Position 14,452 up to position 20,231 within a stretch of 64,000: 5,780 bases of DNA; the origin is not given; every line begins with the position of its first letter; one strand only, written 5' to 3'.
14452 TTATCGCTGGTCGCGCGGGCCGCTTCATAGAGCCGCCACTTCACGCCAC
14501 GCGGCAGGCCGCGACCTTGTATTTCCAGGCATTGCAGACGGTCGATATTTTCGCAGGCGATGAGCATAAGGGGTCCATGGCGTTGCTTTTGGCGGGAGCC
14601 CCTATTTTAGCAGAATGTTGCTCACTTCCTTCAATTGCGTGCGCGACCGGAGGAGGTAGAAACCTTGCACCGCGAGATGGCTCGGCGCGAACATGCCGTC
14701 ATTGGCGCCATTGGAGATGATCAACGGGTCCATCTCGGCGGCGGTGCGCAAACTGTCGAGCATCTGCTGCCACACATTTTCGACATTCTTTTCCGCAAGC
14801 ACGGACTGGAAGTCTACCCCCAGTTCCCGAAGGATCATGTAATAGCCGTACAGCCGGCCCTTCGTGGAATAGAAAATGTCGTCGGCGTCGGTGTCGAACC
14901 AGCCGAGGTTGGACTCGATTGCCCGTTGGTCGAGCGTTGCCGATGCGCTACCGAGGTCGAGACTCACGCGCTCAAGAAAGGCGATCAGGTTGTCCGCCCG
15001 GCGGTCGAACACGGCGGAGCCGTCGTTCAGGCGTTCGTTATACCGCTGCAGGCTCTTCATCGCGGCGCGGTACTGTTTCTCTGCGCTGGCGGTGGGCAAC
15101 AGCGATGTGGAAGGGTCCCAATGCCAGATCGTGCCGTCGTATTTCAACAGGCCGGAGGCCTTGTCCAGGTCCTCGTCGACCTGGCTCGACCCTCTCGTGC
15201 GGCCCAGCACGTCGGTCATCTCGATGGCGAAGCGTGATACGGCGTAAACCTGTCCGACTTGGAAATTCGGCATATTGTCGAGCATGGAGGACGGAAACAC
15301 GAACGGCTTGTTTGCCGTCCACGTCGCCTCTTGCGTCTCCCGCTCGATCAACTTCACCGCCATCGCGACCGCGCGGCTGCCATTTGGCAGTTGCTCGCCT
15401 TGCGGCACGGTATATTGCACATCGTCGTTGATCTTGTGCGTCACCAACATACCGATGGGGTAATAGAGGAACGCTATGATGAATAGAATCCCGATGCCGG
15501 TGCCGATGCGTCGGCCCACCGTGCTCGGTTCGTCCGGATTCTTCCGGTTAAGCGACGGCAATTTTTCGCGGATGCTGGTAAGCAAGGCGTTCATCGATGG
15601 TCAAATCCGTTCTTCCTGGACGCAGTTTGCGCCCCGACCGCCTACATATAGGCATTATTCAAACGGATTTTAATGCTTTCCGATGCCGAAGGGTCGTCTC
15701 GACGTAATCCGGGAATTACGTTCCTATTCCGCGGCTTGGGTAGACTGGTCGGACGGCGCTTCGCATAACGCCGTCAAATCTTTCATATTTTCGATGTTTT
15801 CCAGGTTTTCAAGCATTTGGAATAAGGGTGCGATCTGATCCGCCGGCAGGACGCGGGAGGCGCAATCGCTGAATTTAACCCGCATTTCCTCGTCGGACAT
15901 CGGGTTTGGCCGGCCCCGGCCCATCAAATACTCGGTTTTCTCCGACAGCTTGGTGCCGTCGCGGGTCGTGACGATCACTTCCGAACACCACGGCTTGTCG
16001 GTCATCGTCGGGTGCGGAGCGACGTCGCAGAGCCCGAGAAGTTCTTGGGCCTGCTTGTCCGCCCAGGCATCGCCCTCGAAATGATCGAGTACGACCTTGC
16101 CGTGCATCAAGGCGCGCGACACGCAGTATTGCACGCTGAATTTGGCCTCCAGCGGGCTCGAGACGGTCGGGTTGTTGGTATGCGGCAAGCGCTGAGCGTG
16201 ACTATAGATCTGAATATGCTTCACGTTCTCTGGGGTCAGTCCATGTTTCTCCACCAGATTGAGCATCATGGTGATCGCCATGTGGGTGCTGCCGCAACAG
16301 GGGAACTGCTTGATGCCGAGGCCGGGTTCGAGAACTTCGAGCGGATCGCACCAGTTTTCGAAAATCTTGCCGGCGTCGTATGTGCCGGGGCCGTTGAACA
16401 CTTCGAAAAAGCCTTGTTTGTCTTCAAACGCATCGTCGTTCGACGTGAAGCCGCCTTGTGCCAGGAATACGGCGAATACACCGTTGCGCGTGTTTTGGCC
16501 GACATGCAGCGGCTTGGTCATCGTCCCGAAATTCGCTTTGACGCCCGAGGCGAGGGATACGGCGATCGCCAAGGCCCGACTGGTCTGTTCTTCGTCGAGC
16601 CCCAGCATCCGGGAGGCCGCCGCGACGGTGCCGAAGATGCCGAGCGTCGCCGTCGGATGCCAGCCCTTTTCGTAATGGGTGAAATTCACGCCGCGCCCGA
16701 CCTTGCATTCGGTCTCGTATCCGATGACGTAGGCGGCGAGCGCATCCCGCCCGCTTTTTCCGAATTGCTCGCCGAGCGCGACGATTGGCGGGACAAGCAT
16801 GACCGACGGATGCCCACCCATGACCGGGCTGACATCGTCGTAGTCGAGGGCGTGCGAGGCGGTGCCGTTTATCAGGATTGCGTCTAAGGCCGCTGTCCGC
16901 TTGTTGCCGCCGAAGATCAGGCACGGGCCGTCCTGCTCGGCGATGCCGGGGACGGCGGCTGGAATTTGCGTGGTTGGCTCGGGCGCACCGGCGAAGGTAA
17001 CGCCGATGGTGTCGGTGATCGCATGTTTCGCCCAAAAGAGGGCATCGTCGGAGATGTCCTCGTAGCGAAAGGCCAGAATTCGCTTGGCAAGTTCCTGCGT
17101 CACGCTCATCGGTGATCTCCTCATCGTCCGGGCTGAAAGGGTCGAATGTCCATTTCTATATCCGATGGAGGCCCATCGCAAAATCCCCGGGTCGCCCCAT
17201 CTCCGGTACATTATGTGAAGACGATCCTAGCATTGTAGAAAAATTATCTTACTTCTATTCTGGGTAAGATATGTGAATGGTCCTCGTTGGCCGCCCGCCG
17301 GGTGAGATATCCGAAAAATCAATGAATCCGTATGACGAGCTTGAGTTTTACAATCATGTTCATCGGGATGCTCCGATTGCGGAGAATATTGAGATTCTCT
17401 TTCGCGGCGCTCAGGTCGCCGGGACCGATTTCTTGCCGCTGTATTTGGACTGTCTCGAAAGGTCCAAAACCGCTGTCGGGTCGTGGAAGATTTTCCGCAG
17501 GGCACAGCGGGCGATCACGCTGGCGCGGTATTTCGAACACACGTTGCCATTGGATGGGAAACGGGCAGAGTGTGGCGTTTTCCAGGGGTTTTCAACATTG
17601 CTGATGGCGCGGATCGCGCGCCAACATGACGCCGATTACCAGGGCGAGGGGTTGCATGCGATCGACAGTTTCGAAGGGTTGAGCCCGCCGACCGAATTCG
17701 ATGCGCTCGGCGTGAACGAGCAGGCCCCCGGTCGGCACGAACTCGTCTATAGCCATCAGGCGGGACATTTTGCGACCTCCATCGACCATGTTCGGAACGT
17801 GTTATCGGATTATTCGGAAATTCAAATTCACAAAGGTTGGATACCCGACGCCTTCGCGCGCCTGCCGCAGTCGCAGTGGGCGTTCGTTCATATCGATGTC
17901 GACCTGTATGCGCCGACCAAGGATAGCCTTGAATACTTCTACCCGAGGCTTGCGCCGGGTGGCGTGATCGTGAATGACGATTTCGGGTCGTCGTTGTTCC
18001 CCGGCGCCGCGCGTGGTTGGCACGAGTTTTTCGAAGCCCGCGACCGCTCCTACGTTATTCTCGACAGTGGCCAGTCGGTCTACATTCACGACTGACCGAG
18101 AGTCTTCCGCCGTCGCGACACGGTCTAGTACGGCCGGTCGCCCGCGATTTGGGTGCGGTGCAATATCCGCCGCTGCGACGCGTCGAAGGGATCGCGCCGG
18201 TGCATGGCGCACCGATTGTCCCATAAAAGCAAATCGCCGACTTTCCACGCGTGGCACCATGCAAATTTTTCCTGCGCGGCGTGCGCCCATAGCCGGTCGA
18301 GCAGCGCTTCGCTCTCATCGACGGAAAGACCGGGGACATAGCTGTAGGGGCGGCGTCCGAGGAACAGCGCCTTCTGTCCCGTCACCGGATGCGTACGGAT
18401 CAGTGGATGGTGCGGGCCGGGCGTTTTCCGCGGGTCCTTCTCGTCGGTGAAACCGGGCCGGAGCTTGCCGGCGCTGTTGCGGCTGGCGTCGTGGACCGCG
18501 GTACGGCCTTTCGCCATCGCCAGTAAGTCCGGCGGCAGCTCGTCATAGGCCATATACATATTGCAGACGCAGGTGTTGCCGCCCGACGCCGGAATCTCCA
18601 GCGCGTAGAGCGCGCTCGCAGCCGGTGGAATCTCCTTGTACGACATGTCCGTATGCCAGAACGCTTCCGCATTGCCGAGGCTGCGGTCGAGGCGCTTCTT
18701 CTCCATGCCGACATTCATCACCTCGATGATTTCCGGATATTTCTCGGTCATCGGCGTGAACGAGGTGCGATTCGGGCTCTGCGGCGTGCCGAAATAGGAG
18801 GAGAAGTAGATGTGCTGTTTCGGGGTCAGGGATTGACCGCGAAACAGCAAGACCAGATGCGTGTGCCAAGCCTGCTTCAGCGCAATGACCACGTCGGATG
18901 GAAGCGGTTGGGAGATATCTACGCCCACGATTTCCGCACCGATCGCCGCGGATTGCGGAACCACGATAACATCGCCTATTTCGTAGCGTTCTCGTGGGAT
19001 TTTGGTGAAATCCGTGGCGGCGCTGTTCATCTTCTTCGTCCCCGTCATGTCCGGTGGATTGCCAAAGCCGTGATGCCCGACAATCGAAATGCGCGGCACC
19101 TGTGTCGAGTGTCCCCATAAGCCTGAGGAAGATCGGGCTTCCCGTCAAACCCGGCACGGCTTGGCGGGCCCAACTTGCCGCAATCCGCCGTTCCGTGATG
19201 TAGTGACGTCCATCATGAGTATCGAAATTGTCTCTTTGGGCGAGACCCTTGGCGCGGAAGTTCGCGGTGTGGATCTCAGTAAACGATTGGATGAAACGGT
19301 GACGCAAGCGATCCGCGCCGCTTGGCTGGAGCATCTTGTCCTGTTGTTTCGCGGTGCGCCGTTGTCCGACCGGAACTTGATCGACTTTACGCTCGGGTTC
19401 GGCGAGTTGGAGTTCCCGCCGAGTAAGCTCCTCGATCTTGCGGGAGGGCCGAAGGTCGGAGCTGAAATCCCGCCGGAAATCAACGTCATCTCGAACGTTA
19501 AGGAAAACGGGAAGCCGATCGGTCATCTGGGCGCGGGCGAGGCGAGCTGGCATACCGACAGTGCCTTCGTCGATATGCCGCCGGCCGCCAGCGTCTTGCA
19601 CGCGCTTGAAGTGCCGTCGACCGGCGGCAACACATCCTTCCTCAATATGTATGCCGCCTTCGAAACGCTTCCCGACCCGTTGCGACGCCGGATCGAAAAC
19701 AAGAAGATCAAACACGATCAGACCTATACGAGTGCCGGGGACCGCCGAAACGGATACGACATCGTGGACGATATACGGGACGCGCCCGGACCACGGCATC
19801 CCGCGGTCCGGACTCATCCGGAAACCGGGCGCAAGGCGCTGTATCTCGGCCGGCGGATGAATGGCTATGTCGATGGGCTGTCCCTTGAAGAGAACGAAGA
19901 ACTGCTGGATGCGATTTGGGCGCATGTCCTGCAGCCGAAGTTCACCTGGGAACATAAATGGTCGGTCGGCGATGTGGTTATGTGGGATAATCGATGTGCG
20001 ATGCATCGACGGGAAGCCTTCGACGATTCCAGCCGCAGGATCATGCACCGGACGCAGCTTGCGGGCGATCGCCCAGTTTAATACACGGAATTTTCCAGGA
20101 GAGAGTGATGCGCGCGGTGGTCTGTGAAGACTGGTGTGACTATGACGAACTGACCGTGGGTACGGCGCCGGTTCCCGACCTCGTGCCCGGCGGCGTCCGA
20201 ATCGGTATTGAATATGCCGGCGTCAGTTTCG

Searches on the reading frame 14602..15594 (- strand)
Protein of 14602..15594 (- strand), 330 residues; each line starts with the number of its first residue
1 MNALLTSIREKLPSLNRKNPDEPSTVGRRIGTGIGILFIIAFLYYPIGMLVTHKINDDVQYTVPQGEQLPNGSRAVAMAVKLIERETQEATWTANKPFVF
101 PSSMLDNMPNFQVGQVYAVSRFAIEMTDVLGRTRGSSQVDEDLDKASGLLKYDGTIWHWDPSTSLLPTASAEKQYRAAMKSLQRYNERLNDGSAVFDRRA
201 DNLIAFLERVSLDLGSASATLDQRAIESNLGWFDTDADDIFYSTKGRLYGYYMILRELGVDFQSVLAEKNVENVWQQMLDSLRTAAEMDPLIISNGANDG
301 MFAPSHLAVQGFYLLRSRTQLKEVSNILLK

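Call 19: search_protein_families(library=pfam, proteins=[window:14602-15594:-])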
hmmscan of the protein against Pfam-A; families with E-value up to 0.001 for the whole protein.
window:14602-15594:- (330 aa): 1 family
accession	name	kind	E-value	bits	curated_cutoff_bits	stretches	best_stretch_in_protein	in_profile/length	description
PF10095.14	DUF2333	-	1.1e-29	103.9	22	2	66-224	49-201/330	Uncharacterized protein conserved in bacteria (DUF2333)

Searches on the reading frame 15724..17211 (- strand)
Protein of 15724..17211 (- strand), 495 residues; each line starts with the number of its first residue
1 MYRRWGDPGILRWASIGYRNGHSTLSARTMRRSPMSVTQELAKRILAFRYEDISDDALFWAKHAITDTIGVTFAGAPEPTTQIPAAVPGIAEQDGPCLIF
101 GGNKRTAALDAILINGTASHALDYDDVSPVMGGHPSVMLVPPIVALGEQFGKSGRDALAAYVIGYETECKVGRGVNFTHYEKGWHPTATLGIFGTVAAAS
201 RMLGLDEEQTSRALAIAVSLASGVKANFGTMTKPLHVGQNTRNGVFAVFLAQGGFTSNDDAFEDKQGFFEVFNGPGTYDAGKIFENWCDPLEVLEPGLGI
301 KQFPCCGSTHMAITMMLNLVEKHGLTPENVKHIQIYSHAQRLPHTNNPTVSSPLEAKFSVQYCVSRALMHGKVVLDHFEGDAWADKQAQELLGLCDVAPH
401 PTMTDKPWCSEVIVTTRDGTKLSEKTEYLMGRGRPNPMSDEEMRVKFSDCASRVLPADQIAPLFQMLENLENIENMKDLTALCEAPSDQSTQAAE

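Call 19: search_protein_families(library=pfam, proteins=[window:15724-17211:-])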
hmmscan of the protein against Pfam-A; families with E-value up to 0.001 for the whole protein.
window:15724-17211:- (495 aa): 2 families
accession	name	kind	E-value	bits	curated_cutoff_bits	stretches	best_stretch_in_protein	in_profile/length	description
PF03972.19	MmgE_PrpD_N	-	8.8e-62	208.9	32.1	1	39-276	1-239/244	MmgE/PrpD N-terminal domain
PF19305.4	MmgE_PrpD_C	-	1.6e-31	109.9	32.1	1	303-459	1-160/173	MmgE/PrpD C-terminal domain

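Call 85: search_protein_families(library=ncbifam, proteins=[window:15724-17211:-], max_evalue=1e-20)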
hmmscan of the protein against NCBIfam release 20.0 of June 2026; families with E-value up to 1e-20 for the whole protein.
window:15724-17211:- (495 aa): 0 families

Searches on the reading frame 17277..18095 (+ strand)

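Call 19: search_protein_families(library=pfam, proteins=[window:17277-18095:+])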
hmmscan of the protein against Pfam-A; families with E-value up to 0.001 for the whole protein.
window:17277-18095:+ (272 aa): 2 families
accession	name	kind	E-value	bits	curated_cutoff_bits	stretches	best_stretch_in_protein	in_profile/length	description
PF05711.17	TylF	-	3.7e-18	66.2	23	1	93-255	92-246/264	Macrocin-O-methyltransferase (TylF)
PF13578.12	Methyltransf_24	-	6.6e-15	56.3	26.3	1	98-236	2-105/105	Methyltransferase domain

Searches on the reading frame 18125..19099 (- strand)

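Call 6: search_protein_families(library=pfam, proteins=[window:18125-19099:-])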
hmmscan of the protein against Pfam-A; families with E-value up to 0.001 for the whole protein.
window:18125-19099:- (324 aa): 1 family
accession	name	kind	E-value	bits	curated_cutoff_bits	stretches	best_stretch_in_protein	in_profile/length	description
PF02668.22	TauD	-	2.9e-66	224.5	27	1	50-316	6-266/267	Taurine catabolism dioxygenase TauD, TfdA family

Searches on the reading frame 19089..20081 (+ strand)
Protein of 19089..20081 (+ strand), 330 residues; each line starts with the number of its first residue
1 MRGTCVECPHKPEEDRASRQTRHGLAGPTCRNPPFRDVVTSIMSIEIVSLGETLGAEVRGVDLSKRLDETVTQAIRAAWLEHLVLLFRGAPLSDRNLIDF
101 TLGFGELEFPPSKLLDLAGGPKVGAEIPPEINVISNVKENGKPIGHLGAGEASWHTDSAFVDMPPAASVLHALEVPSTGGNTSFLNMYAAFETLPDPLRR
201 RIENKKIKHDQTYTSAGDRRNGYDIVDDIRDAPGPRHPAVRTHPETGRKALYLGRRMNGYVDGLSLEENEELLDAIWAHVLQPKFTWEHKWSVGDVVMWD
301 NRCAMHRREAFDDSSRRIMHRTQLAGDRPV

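Call 6: search_protein_families(library=pfam, proteins=[window:19089-20081:+])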
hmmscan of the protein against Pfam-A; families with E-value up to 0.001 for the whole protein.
window:19089-20081:+ (330 aa): 1 family
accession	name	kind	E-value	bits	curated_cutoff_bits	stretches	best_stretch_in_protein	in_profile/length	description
PF02668.22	TauD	-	3.3e-65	221.1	27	1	49-322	4-266/267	Taurine catabolism dioxygenase TauD, TfdA family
